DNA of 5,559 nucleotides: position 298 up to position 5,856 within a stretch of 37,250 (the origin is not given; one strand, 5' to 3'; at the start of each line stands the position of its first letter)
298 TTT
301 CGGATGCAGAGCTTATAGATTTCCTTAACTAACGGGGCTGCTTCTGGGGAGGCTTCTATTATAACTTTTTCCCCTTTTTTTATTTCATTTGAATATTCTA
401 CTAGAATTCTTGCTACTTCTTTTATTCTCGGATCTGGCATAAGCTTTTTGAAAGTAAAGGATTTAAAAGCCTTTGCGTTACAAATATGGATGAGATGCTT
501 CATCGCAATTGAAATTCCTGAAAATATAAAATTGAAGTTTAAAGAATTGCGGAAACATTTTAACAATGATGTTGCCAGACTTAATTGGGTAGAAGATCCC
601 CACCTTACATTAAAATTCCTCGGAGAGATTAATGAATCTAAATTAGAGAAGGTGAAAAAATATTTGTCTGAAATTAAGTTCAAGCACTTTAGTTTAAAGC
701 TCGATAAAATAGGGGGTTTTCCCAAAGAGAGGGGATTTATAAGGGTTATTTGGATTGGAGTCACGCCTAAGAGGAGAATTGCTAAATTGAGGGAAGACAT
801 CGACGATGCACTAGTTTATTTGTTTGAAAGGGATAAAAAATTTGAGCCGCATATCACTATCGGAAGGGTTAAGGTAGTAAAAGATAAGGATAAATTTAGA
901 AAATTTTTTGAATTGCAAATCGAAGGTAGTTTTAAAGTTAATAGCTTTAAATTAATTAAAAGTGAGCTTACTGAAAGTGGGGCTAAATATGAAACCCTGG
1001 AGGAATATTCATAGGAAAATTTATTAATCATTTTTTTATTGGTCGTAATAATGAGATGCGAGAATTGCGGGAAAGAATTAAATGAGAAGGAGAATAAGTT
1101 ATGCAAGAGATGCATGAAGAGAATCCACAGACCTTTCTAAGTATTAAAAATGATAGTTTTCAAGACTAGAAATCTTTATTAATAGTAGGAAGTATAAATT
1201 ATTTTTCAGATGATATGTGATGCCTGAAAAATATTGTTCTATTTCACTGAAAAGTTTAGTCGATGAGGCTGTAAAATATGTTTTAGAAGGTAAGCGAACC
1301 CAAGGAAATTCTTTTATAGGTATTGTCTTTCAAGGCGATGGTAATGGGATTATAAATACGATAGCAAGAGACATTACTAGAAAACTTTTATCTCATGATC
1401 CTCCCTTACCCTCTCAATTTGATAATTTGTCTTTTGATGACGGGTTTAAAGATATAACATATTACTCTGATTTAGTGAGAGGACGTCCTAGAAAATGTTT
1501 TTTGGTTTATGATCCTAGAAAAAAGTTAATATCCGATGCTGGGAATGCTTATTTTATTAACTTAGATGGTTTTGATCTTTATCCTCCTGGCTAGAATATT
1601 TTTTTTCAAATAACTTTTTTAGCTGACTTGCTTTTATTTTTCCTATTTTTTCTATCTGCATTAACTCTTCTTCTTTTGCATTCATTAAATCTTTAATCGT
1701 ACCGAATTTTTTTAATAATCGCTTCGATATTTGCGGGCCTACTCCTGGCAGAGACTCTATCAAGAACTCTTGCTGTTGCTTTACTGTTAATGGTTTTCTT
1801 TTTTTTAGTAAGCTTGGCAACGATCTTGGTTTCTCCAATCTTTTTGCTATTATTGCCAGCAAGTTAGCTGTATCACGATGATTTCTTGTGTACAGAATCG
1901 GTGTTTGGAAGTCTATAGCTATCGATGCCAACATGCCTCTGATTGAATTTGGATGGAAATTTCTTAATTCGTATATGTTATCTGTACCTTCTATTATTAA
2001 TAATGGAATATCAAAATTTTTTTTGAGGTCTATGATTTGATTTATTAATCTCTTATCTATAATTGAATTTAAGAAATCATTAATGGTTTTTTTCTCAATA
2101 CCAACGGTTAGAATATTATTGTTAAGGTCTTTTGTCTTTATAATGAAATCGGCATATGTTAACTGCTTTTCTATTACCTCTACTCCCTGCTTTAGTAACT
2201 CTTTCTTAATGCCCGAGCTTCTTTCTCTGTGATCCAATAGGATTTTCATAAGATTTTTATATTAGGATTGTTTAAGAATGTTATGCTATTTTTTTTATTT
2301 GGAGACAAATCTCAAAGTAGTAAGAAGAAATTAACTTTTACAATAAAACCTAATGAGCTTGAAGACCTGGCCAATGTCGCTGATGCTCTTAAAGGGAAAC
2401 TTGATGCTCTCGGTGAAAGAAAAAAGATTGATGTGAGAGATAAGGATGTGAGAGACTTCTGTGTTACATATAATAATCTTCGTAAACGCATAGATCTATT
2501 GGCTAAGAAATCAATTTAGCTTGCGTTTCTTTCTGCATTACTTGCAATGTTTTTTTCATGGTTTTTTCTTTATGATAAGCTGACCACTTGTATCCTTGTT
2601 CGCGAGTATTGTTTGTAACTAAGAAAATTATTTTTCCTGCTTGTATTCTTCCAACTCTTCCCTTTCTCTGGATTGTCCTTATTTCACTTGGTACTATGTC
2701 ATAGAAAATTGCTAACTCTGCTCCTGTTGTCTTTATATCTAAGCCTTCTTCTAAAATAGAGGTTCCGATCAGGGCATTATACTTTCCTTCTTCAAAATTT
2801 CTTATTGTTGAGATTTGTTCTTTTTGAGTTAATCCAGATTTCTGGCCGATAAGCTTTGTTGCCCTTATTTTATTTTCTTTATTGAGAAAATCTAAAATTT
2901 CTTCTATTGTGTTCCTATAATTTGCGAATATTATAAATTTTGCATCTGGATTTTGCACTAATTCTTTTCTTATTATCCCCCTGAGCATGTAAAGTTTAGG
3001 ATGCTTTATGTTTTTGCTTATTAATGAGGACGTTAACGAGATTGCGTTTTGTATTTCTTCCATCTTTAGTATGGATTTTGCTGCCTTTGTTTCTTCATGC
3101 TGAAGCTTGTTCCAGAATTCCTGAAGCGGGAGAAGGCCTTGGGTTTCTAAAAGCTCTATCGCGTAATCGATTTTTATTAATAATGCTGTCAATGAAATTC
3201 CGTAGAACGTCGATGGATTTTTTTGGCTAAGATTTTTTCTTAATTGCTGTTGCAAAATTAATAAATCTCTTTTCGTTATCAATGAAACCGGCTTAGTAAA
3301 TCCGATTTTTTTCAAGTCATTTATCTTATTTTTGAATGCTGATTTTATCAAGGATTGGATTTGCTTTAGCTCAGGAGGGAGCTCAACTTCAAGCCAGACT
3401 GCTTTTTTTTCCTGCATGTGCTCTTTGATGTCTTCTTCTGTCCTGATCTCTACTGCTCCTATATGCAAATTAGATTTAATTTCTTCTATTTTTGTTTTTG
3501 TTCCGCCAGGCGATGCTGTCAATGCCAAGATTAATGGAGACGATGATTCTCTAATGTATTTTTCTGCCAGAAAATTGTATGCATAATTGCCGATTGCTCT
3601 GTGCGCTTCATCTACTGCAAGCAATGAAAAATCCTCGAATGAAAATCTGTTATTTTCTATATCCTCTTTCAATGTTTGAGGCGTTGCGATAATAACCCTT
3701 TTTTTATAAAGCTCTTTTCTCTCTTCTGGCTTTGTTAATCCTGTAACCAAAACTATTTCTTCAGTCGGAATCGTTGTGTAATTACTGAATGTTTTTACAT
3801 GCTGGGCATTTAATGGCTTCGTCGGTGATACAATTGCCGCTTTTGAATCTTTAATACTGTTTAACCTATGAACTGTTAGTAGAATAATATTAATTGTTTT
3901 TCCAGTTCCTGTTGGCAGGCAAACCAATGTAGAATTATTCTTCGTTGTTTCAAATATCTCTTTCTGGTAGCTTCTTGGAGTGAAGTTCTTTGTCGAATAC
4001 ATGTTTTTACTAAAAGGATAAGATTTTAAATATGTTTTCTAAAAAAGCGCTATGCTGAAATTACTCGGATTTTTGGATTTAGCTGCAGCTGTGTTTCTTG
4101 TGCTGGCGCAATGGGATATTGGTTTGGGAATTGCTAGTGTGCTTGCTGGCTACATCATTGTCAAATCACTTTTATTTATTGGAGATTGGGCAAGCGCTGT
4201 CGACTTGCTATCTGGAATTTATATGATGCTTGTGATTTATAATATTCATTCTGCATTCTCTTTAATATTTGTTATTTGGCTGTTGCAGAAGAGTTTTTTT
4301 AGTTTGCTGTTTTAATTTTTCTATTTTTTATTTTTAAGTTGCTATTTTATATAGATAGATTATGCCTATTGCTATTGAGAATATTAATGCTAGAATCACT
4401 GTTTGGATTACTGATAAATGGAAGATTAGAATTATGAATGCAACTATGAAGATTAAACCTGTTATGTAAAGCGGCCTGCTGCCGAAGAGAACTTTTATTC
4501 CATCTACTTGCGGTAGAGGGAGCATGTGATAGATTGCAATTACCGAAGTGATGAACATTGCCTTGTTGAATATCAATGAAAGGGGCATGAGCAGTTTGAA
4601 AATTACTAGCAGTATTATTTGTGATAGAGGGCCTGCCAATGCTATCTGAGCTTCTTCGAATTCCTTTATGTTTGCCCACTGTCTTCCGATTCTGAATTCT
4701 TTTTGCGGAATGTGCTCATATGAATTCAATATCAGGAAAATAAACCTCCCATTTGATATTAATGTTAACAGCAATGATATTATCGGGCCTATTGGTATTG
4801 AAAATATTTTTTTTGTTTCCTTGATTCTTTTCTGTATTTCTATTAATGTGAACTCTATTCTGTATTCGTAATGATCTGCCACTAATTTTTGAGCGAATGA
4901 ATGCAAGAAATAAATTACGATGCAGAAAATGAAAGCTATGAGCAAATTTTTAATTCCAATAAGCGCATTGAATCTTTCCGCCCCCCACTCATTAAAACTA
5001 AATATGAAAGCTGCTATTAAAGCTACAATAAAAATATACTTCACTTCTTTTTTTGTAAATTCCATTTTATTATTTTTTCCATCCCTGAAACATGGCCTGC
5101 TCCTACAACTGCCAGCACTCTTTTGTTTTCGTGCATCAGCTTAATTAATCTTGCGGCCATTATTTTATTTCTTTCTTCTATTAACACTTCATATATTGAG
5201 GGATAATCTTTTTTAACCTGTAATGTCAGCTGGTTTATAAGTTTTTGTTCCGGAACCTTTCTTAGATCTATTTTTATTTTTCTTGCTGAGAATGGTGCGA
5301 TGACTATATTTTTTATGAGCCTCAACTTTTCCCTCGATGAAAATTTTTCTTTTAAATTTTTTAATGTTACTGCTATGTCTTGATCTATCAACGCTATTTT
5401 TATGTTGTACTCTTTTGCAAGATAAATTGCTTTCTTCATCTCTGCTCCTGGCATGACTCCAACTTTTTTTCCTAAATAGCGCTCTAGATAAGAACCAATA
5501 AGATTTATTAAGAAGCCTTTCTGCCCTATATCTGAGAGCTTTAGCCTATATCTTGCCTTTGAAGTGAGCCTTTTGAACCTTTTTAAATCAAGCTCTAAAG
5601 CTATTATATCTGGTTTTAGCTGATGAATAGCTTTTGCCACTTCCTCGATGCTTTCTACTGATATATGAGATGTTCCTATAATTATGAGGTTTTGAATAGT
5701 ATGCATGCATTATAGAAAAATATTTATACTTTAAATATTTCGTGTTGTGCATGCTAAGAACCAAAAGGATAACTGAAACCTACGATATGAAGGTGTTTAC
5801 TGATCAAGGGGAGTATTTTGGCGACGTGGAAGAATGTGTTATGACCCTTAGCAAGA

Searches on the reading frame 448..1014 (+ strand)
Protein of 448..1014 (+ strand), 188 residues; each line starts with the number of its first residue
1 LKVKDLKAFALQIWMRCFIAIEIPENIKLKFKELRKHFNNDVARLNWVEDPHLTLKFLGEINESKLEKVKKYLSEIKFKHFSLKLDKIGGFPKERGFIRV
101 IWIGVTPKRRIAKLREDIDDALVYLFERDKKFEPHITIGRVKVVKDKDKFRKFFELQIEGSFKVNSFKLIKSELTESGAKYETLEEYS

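Call 12: search_protein_families(library=pfam, proteins=[window:448-1014:+], max_evalue=0.001)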
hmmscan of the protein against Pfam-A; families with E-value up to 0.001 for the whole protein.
window:448-1014:+ (188 aa): 3 families
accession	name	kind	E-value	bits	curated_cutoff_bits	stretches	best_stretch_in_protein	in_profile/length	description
PF02834.22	LigT_PEase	-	1.1e-23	83.6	23.3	2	21-102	1-87/87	LigT like Phosphoesterase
PF13563.12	2_5_RNA_ligase2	-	1.1e-14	55.2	27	1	24-173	2-149/152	2'-5' RNA ligase superfamily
PF10469.15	AKAP7_NLS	-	2.5e-06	27.9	24.4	1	27-168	14-178/208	AKAP7 2'5' RNA ligase-like domain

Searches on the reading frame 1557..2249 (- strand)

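Call 12: search_protein_families(library=pfam, proteins=[window:1557-2249:-], max_evalue=0.001)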
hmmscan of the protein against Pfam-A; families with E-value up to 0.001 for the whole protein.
window:1557-2249:- (230 aa): 4 families
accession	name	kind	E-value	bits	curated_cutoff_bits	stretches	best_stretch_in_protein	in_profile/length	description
PF02732.21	ERCC4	-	3.6e-28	98.6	24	1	5-132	1-138/140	ERCC4 domain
PF14520.12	HHH_5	-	6.9e-11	42.9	27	1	165-211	5-52/57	Helix-hairpin-helix domain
PF12826.13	HHH_2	-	1.4e-10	41.6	27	1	166-217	7-58/64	Helix-hairpin-helix motif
PF00633.29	HHH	-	0.00018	21.6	24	0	185-209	2-26/30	Helix-hairpin-helix motif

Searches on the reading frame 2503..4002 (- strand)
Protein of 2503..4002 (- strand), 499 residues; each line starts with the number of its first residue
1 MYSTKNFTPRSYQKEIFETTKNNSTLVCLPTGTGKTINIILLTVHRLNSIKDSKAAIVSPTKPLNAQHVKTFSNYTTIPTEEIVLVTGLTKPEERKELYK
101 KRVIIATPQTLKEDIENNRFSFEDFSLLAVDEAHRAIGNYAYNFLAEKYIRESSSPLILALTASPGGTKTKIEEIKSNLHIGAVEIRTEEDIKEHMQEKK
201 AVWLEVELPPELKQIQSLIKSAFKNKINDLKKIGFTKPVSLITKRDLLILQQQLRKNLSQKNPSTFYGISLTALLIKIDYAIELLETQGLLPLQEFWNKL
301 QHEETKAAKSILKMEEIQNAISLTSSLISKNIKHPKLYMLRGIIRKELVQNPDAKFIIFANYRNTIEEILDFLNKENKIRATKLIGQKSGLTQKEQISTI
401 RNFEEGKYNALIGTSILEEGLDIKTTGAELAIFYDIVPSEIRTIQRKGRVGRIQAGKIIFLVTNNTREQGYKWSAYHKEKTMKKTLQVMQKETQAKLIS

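Call 11: search_protein_families(library=pfam, proteins=[window:2503-4002:-], max_evalue=0.001)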
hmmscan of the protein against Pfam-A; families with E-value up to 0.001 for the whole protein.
window:2503-4002:- (499 aa): 5 families
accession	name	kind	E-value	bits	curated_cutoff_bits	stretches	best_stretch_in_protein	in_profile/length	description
PF00270.35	DEAD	-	1.9e-24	86.7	26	1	11-166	2-161/167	DEAD/DEAH box helicase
PF04851.21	ResIII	-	6.3e-21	75.4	22.5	1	7-165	2-162/164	Type III restriction enzyme, res subunit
PF00271.37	Helicase_C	-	3.3e-20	72.8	23.5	1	344-453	6-109/110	Helicase conserved C-terminal domain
PF21210.2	RNA_helicase_helical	-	1.9e-11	44.5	27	1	224-321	5-107/108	Putative ATP-dependent RNA helicase, helical bundle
PF18766.7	SWI2_SNF2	-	0.00018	21.7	26.7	1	20-139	16-133/221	SWI2/SNF2 ATPase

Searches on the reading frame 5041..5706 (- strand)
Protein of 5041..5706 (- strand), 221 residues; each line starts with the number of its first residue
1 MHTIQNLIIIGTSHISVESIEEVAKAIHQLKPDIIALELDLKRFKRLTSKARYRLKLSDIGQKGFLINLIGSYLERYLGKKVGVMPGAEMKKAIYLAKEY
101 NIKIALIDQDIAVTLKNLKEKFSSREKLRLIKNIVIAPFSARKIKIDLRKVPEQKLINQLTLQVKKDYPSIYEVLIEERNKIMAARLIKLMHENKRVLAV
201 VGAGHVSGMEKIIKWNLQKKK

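Call 11: search_protein_families(library=pfam, proteins=[window:5041-5706:-], max_evalue=0.001)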
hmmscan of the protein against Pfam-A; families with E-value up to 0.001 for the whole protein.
window:5041-5706:- (221 aa): 1 family
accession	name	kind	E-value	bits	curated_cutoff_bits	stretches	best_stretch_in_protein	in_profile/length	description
PF01963.22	TraB_PrgY_gumN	-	6.6e-25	88.9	26.8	1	7-214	12-252/263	TraB/PrgY/gumN family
